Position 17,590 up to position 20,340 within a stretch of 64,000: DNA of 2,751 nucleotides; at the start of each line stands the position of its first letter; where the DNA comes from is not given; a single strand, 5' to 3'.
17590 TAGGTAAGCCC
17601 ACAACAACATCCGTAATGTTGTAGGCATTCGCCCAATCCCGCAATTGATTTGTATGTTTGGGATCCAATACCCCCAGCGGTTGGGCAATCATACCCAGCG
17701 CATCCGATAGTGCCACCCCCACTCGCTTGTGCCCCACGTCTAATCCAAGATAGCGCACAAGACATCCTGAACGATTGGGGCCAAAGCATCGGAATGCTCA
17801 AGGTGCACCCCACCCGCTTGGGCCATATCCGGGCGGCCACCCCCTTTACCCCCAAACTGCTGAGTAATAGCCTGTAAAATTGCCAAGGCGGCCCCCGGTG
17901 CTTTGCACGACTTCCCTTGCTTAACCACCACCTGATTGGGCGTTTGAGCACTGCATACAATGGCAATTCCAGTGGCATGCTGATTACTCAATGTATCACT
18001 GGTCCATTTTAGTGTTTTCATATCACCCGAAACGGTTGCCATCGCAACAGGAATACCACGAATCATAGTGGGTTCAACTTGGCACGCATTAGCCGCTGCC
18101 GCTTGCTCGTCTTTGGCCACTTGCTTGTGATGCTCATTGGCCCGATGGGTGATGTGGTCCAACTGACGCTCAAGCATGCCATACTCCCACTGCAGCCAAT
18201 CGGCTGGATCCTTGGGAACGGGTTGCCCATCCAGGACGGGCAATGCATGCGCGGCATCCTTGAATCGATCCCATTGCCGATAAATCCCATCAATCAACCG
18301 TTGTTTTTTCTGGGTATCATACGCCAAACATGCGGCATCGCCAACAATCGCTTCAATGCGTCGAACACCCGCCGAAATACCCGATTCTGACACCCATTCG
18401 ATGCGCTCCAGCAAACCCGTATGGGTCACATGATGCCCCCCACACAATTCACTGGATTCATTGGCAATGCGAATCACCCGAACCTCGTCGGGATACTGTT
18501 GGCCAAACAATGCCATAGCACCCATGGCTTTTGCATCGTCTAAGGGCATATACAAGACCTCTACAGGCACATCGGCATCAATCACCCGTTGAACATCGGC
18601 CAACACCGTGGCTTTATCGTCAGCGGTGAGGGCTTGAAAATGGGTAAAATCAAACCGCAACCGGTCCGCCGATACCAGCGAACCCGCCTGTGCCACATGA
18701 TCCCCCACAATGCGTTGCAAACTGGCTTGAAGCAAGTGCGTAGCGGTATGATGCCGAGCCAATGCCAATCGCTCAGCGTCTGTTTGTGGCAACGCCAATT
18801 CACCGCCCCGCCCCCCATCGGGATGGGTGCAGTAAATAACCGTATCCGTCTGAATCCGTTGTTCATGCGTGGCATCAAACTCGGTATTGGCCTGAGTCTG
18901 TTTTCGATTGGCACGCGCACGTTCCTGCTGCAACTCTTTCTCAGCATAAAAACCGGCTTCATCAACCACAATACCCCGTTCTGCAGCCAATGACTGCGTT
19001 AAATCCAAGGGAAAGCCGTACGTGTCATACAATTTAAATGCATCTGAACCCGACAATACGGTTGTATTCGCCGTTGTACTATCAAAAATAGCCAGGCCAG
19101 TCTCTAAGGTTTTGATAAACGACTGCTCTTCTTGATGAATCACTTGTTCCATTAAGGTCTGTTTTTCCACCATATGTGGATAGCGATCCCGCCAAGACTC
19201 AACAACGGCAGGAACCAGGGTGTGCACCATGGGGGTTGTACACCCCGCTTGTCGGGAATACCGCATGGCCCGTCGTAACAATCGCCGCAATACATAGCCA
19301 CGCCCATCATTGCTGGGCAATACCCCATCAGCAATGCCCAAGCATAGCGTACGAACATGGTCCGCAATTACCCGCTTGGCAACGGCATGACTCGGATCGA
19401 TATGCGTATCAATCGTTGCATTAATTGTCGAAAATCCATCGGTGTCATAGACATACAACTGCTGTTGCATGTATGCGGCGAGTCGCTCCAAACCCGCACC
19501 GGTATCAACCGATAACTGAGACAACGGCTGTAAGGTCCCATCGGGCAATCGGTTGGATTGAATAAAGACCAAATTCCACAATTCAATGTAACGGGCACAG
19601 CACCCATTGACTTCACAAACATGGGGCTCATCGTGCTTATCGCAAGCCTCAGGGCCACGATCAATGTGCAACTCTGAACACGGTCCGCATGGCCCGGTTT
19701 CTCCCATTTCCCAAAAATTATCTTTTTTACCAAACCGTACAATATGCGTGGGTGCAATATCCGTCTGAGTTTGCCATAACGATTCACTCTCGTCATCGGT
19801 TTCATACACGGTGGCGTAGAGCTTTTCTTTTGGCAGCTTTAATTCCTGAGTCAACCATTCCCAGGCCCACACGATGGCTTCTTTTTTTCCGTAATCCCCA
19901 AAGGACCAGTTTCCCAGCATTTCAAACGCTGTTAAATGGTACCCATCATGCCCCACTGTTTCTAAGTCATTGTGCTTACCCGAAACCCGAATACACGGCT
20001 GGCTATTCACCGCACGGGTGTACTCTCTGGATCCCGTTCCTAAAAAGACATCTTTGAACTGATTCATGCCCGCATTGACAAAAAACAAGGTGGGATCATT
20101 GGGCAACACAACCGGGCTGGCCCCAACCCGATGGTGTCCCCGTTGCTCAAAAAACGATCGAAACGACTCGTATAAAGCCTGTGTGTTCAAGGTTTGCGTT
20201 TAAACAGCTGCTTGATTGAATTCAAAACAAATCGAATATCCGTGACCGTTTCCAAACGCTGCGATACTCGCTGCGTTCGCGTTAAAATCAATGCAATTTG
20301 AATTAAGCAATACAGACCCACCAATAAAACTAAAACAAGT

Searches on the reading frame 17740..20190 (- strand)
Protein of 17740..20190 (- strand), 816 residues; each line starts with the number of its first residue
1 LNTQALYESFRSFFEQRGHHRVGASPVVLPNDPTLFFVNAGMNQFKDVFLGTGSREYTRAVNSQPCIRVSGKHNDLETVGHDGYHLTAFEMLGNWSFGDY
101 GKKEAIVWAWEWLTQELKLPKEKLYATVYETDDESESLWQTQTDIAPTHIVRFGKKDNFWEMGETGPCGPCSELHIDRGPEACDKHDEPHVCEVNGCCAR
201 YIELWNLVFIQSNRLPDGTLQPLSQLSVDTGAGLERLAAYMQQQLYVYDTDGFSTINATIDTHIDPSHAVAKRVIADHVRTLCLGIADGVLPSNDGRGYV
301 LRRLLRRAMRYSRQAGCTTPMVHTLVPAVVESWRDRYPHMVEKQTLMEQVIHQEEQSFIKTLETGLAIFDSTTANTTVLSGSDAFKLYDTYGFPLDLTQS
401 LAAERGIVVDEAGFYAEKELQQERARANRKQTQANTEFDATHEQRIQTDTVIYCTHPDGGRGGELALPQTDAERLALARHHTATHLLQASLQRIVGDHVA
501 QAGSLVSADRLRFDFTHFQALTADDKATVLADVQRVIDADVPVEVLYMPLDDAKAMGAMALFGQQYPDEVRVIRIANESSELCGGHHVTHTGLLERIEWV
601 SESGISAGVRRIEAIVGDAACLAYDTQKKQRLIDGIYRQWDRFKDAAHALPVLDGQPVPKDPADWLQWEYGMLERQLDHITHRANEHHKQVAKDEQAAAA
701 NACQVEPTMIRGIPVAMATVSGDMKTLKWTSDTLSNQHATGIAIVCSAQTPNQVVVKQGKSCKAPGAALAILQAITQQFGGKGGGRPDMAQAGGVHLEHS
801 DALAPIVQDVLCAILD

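Call 21: search_protein_families(library=pfam, proteins=[window:17740-20190:-], max_evalue=0.001)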
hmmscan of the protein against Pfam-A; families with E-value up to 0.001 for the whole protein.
window:17740-20190:- (816 aa): 3 families
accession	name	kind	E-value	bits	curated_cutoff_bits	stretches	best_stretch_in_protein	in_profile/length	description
PF01411.24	tRNA-synt_2c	-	3.7e-162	541.1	30.3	1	8-455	4-459/552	tRNA synthetases class II (A)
PF07973.19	tRNA_SAD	-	5.9e-11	42.6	24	1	570-613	1-44/44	Threonyl and Alanyl tRNA synthetase second additional domain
PF02272.25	DHHA1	-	3.8e-06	27.7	25.9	1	715-804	4-93/102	DHHA1 domain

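Call 25: find_related_loci(query=window:17740-20190:-, collection=genome_contigs, flank=1000)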
Query window:17740-20190:- (816 aa) in genome_contigs; peptide patterns used: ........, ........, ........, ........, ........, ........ (x = any residue, [..] = any of these).
600 stretches matched a pattern (row limit reached: there are more); 600 encode a relative of the query (tblastn E <= 1e-3); the best 80 are kept; 80 distinct loci.
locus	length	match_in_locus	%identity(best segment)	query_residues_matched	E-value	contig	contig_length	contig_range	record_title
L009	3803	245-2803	39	1-794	1e-176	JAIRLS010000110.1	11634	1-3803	MAG: Bacteroidales bacterium isolate Cc175_bin60 k119_1160623, whole genome shotgun sequence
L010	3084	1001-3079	44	1-615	0e+0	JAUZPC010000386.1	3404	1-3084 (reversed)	MAG: Bacteroidota bacterium isolate bin203(16d) FDFDALJI_386, whole genome shotgun sequence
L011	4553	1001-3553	38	2-794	4e-171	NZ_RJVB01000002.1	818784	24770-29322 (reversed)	Erwinia sp. JUb26 Ga0304838_102, whole genome shotgun sequence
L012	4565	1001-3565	37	1-794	4e-170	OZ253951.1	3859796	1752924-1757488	MAG: Roseivirga sp. isolate f0215e9d-8eee-4bf0-a4af-acfab9812d89 genome assembly, chromosome: 1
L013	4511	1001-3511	38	1-804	2e-168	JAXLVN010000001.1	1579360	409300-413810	MAG: Candidatus Kapaibacterium sp. isolate STL-BAC57 C1.230.fa-1, whole genome shotgun sequence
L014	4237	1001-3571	40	1-794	4e-168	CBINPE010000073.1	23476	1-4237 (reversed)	MAG TPA_asm: uncultured Burkholderiales bacterium isolate SRR16817063_concoct_70 genome assembly, contig: ERZ27393303.51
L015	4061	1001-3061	44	10-620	1e-166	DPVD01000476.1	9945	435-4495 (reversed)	MAG TPA_asm: Candidatus Latescibacterota bacterium isolate UBA11886 contig_10903, whole genome shotgun sequence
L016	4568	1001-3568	38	1-794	3e-166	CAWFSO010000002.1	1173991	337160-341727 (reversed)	MAG: uncultured Rikenellaceae bacterium isolate MFD00905.bin.1.61 genome assembly, contig: contig_16531, whole genome sh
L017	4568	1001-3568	38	1-794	4e-167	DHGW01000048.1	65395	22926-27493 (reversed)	MAG TPA_asm: Bacteroidales bacterium UBA4788 UBA4788_contig_10543, whole genome shotgun sequence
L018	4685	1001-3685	36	1-810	2e-165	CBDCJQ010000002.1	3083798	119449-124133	MAG: Hanamia sp. isolate 19b5cbc5-e307-4f3f-b46c-c055c969ba8b genome assembly, contig: contig_2, whole genome shotgun se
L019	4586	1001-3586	39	1-803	2e-167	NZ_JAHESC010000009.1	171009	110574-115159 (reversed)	Dawidia soli strain PWU37 NODE_9_length_171009_cov_9.181242, whole genome shotgun sequence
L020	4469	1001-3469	38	1-794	2e-164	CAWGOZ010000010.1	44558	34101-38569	MAG: Bryobacterales bacterium isolate MFD04540.bin.1.152 genome assembly, contig: contig_43446, whole genome shotgun seq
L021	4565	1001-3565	38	1-798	6e-166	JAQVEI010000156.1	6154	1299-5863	MAG: Lentimicrobiaceae bacterium isolate STE_131 NODE_37012_length_6154_cov_2.719263_Sandtown_E, whole genome shotgun se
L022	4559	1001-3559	37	1-794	1e-164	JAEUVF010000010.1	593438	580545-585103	MAG: Flavipsychrobacter sp. isolate new MAG-374 k141_1429809, whole genome shotgun sequence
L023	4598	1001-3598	37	1-809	1e-163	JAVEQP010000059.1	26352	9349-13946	MAG: Lentimicrobium sp. isolate BF_dRep_31 NODE_5409_length_26352_cov_19.722288_Biofilm4, whole genome shotgun sequence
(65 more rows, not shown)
